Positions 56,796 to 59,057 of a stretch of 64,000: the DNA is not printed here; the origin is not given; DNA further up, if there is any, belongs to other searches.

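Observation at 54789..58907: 1372-aa membrane-anchored coiled-coil protein with duplicated N-terminal motif and a C-terminal domain carrying a Rossmann-like string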

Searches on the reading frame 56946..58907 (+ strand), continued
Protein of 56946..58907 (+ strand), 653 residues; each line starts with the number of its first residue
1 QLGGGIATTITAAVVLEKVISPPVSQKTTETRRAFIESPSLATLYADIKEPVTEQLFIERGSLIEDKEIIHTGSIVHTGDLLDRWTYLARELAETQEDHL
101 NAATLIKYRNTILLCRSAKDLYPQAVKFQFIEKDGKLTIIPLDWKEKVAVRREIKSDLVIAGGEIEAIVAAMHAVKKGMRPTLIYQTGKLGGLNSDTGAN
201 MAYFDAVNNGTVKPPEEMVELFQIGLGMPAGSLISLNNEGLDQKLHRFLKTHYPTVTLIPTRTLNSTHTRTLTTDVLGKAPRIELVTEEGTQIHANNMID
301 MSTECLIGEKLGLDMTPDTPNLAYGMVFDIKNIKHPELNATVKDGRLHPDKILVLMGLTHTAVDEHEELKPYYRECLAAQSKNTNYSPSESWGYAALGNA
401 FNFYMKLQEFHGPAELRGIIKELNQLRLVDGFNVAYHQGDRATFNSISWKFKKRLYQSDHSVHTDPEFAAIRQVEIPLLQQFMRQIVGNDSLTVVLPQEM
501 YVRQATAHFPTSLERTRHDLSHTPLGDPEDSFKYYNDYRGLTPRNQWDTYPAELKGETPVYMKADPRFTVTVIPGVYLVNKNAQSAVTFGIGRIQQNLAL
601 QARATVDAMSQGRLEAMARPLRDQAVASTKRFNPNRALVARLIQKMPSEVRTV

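Call 48: search_protein_families(library=pfam, proteins=[L009:6165-7622:+, L009:7668-8795:+, L009:8814-9881:+, L009:11611-14532:-, L005:8072-9019:+, L005:9003-9887:+, L006:11656-13023:+, L006:9090-9821:-, L007:11499-13832:-, L007:7782-9191:-], max_evalue=0.001)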
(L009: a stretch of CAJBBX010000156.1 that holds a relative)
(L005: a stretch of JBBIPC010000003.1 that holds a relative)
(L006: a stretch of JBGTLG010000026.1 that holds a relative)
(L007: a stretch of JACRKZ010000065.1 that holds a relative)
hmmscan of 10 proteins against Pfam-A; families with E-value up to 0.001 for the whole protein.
L009:6165-7622:+ (485 aa): 7 families
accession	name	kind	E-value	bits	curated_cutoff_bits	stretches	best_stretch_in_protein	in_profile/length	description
PF00072.30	Response_reg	-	6.6e-30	104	30.2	1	5-116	1-110/111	Response regulator receiver domain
PF02518.31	HATPase_c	-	9.1e-15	55.5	26.4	1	368-478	5-110/111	Histidine kinase-, DNA gyrase B-, and HSP90-like ATPase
PF00512.31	HisKA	-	6.3e-09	36.2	26.9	1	260-314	7-58/66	His Kinase A (phospho-acceptor) domain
PF00989.32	PAS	-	3e-08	34.1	22.6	1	135-244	3-112/113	PAS fold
PF08448.16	PAS_4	-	7.5e-08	33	23.1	1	139-247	1-107/110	PAS fold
PF13188.13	PAS_8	-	8.5e-05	22.8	21.8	1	134-180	2-51/65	PAS domain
PF13581.12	HATPase_c_2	-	0.00015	22.2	27.4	1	368-459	31-113/127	Histidine kinase-like ATPase domain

L009:7668-8795:+ (375 aa): 7 families
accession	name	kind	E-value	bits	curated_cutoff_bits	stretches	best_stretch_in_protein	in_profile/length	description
PF00248.27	Aldo_ket_red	-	6.6e-36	124.3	24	1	15-275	1-289/291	Aldo/keto reductase family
PF13187.11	Fer4_9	-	4e-08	33.6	27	1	286-355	1-50/52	4Fe-4S dicluster domain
PF13183.11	Fer4_8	-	4.2e-07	30.9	27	1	286-356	4-68/68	4Fe-4S dicluster domain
PF13534.11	Fer4_17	-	9.4e-07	29.7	22.2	1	287-356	2-60/61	4Fe-4S dicluster domain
PF12838.12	Fer4_7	-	9.7e-06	26.4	27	1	287-356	2-52/52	4Fe-4S dicluster domain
PF00037.32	Fer4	-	0.00034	20.8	21.1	0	340-354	6-20/24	4Fe-4S binding domain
PF12797.12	Fer4_2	-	0.00035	20.8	24.5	0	338-353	6-21/22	4Fe-4S binding domain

L009:8814-9881:+ (355 aa): 2 families
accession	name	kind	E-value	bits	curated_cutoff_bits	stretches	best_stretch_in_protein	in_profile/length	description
PF00557.29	Peptidase_M24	-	2.1e-67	227.3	23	1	138-339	2-208/208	Metallopeptidase family M24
PF01321.24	Creatinase_N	-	4.4e-23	82.7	22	1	4-130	2-128/128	Creatinase/Prolidase N-terminal domain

L009:11611-14532:- (973 aa): 1 family
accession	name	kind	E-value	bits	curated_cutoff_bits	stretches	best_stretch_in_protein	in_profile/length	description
PF19543.5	GH123_N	-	0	1041.3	22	1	23-969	3-967/969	Glycoside hydrolase 123, N-terminal domain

L005:8072-9019:+ (315 aa): 1 family
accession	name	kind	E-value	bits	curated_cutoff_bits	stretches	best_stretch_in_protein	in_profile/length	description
PF00528.27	BPD_transp_1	-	2.1e-13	50.9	26.4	1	90-301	20-172/184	Binding-protein-dependent transport system inner membrane component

L005:9003-9887:+ (294 aa): 1 family
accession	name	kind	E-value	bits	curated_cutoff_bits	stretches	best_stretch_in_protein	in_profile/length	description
PF00528.27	BPD_transp_1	-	2.8e-18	66.7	26.4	1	108-281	5-176/184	Binding-protein-dependent transport system inner membrane component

L006:11656-13023:+ (455 aa): 3 families
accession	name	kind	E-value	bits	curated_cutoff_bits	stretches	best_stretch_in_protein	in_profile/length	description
PF00370.27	FGGY_N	-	3.7e-56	190.9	28.8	1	5-227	3-234/245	FGGY family of carbohydrate kinases, N-terminal domain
PF02782.22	FGGY_C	-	5.3e-31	108.4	27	1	227-409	1-196/198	FGGY family of carbohydrate kinases, C-terminal domain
PF01869.26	BcrAD_BadFG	-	0.00072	19.6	31.5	0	5-27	1-23/271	BadF/BadG/BcrA/BcrD ATPase family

L006:9090-9821:- (243 aa): 1 family
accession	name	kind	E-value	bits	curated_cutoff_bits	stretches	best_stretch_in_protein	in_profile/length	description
PF01027.25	Bax1-I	-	7.5e-28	98.2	34.1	1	29-239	2-207/207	Inhibitor of apoptosis-promoting Bax1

L007:11499-13832:- (777 aa): 28 families (the best 25 are shown)
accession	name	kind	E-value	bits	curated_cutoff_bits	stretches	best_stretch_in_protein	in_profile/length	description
PF07724.20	AAA_2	-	8e-55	185.8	27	1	502-678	1-166/166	AAA domain (Cdc48 subfamily)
PF00004.35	AAA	-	9.6e-27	94.5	21.2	2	224-354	2-125/131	ATPase family associated with various cellular activities (AAA)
PF17871.7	AAA_lid_9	-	1.1e-21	77.1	22.8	1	362-424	2-64/104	AAA lid domain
PF07728.20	AAA_5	-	8.8e-17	61.9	22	2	507-628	2-125/139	AAA domain (dynein-related subfamily)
PF10431.15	ClpB_D2-small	-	1.1e-13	51.5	21.9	1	684-763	1-80/81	C-terminal, D2-small domain, of ClpB protein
PF13191.12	AAA_16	-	1.9e-09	38.7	32.6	1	205-322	9-155/167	AAA ATPase domain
PF13401.12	AAA_22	-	8.2e-08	33.1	27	0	508-601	9-109/130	AAA domain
PF20720.3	nSTAND3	-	2.1e-07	31.2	27.2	0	220-246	17-43/155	Novel STAND NTPase 3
PF00158.32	Sigma54_activat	-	4.2e-07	30.2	20.2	1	503-615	21-133/168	Sigma-54 interaction domain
PF07726.17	AAA_3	-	1.7e-06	28.4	27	0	508-623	3-108/131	ATPase family associated with various cellular activities (AAA)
PF13238.12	AAA_18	-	2.3e-06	28.5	29.4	0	509-551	3-39/128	AAA domain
PF06414.18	Zeta_toxin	-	2.6e-06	27.5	22.3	0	498-548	11-59/199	Zeta toxin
PF13604.12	AAA_30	-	7.2e-06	26.3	27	0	211-256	9-47/191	AAA domain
PF05496.18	RuvB_N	-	8e-06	26.1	27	0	213-245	25-58/159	Holliday junction DNA helicase RuvB P-loop domain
PF01078.27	Mg_chelatase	-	8.1e-06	25.8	20.3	0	222-263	24-65/207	Magnesium chelatase, subunit ChlI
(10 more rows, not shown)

L007:7782-9191:- (469 aa): 1 family
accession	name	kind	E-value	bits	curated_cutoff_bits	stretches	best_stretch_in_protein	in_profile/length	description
PF00210.30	Ferritin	-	4.5e-35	121.1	24.5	1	302-436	2-140/142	Ferritin-like domain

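Call 49: search_protein_families(library=pfam, proteins=[L005:5649-6986:+, L005:6983-7996:+, L005:11617-13128:-, L008:3695-5062:+, L008:972-1835:-, L011:2202-3965:+, L011:3986-4939:+, L003:5387-9301:+, L003:11894-12595:+, L003:12668-15184:+], max_evalue=0.001)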
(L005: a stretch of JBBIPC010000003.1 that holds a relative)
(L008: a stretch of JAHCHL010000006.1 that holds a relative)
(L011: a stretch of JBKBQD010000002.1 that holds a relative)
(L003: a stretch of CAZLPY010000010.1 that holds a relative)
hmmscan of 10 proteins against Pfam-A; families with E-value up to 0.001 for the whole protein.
L005:5649-6986:+ (445 aa): 1 family
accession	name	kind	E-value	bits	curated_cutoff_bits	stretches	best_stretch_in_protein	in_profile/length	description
PF02653.21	BPD_transp_2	-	1.4e-38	133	26.8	2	199-433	32-268/269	Branched-chain amino acid transport system / permease component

L005:6983-7996:+ (337 aa): 3 families
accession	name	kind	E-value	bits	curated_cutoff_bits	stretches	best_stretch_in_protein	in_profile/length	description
PF13407.12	Peripla_BP_4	-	3.2e-65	220.7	35.1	1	62-320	2-256/258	Periplasmic binding protein domain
PF00532.27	Peripla_BP_1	-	7.5e-22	78.5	22.2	1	61-308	4-251/281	Periplasmic binding proteins and sugar binding domain of LacI family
PF13377.12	Peripla_BP_3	-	4.9e-14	53.2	26.5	1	188-337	8-164/167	Periplasmic binding protein-like domain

L005:11617-13128:- (503 aa): 1 family
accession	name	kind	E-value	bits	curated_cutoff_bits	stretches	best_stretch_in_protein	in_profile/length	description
PF05193.26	Peptidase_M16_C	-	1.3e-28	100.5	23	1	248-430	2-179/181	Peptidase M16 inactive domain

L008:3695-5062:+ (455 aa): 2 families
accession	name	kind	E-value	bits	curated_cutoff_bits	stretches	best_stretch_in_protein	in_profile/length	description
PF00370.27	FGGY_N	-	1.1e-49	169.7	28.8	1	4-209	2-215/245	FGGY family of carbohydrate kinases, N-terminal domain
PF02782.22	FGGY_C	-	8.9e-36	124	27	1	227-409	1-196/198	FGGY family of carbohydrate kinases, C-terminal domain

L008:972-1835:- (287 aa): 0 families

L011:2202-3965:+ (587 aa): 1 family
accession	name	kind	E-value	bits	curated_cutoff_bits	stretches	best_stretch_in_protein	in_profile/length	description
PF13552.11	DUF4127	-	1.5e-113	380.4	27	1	74-570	3-488/489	Protein of unknown function (DUF4127)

L011:3986-4939:+ (317 aa): 1 family
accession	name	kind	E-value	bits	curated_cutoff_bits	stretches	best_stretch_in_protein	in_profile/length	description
PF00698.26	Acyl_transf_1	-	4.9e-38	131.8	32.7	1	5-276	3-265/319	Acyl transferase domain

L003:5387-9301:+ (1304 aa): 0 families

L003:11894-12595:+ (233 aa): 0 families

L003:12668-15184:+ (838 aa): 3 families
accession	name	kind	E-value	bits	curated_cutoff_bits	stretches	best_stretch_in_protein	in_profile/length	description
PF25199.1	nSTAND_NTPase5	-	5.6e-05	23.4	34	1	416-482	35-103/145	Novel STAND NTPase 5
PF12696.13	TraG-D_C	-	0.0004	20.7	22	1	676-735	1-65/126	TraM recognition site of TraD and TraG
PF01935.23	DUF87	-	0.00067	20.3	23.2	0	413-465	13-67/220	Helicase HerA, central domain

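Call 55: find_encoding_contigs(protein=P0009, flank=10000, max_places=2)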
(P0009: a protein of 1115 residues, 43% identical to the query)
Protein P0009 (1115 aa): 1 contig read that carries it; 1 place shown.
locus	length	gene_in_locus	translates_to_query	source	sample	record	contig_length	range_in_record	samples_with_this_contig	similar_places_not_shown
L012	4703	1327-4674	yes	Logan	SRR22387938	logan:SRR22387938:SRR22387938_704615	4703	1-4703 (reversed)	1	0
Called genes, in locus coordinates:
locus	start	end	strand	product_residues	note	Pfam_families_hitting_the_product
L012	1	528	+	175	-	?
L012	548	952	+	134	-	-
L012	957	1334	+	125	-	-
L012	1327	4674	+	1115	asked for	-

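Call 56: find_encoding_contigs(protein=P0014, flank=10000, max_places=2)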
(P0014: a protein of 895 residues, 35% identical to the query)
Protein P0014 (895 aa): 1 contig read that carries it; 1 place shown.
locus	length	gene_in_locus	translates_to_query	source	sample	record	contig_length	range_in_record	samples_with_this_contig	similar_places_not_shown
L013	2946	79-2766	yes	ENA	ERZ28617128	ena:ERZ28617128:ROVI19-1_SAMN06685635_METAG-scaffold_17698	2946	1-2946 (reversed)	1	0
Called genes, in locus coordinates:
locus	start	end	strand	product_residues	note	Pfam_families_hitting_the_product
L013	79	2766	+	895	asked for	PF12831:FAD_oxidored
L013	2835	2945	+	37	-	?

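Call 63: find_encoding_contigs(protein=P0011, flank=10000, max_places=1)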
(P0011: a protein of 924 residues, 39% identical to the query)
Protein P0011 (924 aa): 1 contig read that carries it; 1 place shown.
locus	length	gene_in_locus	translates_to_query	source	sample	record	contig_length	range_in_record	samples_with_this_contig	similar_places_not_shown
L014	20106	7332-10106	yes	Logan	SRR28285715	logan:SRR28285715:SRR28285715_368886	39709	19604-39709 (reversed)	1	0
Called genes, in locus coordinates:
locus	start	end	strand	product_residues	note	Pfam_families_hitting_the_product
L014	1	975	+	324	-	?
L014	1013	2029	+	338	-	-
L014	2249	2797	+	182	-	-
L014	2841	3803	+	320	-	-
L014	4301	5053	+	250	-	-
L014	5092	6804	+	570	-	-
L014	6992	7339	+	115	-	-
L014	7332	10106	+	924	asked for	-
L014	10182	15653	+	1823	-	-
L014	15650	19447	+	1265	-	-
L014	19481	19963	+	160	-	-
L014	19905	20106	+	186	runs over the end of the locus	PF01687:Flavokinase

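Call 64: find_encoding_contigs(protein=P0010, flank=10000, max_places=1)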
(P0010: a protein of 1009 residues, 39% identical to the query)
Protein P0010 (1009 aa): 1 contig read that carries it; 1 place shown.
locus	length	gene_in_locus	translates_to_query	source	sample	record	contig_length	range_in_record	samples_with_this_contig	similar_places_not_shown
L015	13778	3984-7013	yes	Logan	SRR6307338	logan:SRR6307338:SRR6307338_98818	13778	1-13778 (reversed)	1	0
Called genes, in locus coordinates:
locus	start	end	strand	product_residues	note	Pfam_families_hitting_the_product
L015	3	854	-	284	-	?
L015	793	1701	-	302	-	PF00005:ABC_tran, PF13304:AAA_21 (weak), PF13732:DrrA1-3_C (weak)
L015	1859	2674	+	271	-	PF02498:Bro-N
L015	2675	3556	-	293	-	PF03741:TerC, PF04332:DUF475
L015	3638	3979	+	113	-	-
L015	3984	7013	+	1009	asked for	PF12831:FAD_oxidored (weak)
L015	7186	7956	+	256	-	-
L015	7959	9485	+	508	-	-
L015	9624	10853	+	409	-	-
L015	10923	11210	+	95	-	PF04365:BrnT_toxin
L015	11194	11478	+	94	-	PF12441:CopG_antitoxin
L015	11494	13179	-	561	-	PF01565:FAD_binding_4, PF02913:FAD-oxidase_C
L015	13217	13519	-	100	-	PF01638:HxlR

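Call 65: find_encoding_contigs(protein=P0016, flank=10000, max_places=1)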
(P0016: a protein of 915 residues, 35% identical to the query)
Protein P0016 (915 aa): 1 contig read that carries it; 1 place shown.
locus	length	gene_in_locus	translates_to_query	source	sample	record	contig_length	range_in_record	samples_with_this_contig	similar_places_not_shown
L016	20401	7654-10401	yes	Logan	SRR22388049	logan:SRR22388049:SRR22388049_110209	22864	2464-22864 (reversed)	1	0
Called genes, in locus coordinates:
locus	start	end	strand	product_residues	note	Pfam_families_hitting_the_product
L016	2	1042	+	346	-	?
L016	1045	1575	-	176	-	-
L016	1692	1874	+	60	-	-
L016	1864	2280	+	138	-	PF02325:CCB3_YggT (weak)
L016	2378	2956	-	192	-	-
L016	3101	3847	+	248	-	PF01978:TrmB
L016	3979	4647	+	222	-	PF05724:TPMT, PF13489:Methyltransf_23, PF02353:CMAS, PF05175:MTS, PF13847:Methyltransf_31, PF08241:Methyltransf_11, PF08242:Methyltransf_12, PF13649:Methyltransf_25, +2 more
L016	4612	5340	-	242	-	PF12146:Hydrolase_4, PF00561:Abhydrolase_1 (weak), PF12697:Abhydrolase_6 (weak)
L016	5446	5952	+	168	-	PF17784:Sulfotransfer_4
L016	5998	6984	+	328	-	-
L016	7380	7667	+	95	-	-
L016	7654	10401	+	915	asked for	PF12831:FAD_oxidored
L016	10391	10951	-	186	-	PF28549:NDPSase_N, PF00293:NUDIX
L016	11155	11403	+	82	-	-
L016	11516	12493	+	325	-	-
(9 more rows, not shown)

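Call 74: search_protein_families(library=pfam, proteins=[L012:548-952:+, L012:957-1334:+, L014:6992-7339:+, L015:3638-3979:+, L014:19481-19963:+, L014:1013-2029:+], max_evalue=5)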
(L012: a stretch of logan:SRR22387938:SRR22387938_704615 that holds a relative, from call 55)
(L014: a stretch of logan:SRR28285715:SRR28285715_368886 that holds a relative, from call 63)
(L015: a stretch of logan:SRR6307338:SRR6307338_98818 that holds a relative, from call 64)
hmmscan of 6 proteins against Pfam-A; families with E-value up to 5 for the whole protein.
L012:548-952:+ (134 aa): 2 families
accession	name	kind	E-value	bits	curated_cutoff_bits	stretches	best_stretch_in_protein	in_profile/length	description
PF02696.19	SelO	-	0.013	14.8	22.8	1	7-121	315-424/466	Protein adenylyltransferase SelO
PF21774.3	NagJ_C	-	0.021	16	28.3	1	40-124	20-108/114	Hyaluronidase post-catalytic domain-like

L012:957-1334:+ (125 aa): 2 families
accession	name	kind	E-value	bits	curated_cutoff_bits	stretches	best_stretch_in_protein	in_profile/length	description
PF22737.1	NNH6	-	0.043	14.4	27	1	48-97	23-72/114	NACHT N-terminal Helical domain 6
PF07527.18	Hairy_orange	-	0.07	13.8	25.3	1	41-55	6-20/40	Hairy Orange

L014:6992-7339:+ (115 aa): 1 family
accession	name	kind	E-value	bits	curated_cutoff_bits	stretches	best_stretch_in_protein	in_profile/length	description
PF02970.22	TBCA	-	0.002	18.9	30.3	1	46-111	19-82/99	Tubulin binding cofactor A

L015:3638-3979:+ (113 aa): 0 families

L014:19481-19963:+ (160 aa): 0 families

L014:1013-2029:+ (338 aa): 2 families
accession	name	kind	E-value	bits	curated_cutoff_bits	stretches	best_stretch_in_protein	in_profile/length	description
PF18908.5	DUF5663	-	0.014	16.4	23.7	1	19-102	2-81/84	Protein of unknown function (DUF5663)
PF05539.16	Pneumo_att_G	-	3.4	7.6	25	1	172-279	224-330/408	Pneumovirinae attachment membrane glycoprotein G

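Call 78: find_related_loci(query=A2, collection=viral_contigs, flank=10000)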
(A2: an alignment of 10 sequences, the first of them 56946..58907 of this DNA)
Query A2 (653 aa) in viral_contigs; peptide patterns used: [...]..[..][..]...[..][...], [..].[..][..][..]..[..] (x = any residue, [..] = any of these).
38 stretches matched a pattern, but none encodes a relative of the query by tblastn (E <= 1e-3).

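Call 79: find_related_loci(query=A2, collection=metagenome_contigs, flank=10000)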
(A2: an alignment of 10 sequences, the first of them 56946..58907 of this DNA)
Query A2 (653 aa) in metagenome_contigs; peptide patterns used: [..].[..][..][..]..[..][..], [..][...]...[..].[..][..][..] (x = any residue, [..] = any of these).
231 stretches matched a pattern; 1 encode a relative of the query (tblastn E <= 1e-3); 1 distinct loci.
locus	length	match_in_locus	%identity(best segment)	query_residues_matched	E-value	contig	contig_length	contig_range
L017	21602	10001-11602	35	51-598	1e-90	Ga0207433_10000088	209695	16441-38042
